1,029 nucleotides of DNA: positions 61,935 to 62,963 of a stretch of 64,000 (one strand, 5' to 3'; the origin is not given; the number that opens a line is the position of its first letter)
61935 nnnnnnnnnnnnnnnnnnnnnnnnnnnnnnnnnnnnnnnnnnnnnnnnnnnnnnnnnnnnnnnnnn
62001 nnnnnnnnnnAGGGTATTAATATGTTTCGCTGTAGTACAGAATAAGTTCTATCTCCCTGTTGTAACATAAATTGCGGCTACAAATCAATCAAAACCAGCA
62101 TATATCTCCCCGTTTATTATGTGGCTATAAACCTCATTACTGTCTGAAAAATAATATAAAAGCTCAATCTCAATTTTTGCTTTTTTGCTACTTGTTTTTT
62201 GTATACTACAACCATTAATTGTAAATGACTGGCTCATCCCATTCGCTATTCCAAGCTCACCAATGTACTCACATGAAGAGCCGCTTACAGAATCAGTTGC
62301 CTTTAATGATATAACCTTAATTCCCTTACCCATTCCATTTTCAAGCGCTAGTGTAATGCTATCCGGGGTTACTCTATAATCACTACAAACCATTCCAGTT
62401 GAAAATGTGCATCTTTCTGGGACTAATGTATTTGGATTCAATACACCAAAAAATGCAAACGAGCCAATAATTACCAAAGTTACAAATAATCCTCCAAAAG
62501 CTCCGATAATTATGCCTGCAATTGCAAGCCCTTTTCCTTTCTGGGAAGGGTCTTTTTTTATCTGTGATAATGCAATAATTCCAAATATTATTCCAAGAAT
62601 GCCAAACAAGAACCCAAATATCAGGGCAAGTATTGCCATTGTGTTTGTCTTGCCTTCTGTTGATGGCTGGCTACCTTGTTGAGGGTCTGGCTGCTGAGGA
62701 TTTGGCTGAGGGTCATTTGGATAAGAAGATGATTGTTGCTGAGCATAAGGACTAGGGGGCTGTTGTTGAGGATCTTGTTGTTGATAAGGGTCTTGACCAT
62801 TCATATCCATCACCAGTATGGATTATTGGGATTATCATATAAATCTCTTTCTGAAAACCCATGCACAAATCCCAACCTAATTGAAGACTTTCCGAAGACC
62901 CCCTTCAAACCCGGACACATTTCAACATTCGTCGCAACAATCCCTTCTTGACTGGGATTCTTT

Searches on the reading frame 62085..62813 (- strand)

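Call 71: search_protein_families(library=pfam, proteins=[window:62085-62813:-], max_evalue=0.0001)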
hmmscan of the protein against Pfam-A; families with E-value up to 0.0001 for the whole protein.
window:62085-62813:- (242 aa): 1 family
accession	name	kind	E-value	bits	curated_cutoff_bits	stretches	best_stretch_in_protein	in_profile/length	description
PF13828.11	DUF4190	-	3.8e-14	52.6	35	1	60-113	9-61/62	Domain of unknown function (DUF4190)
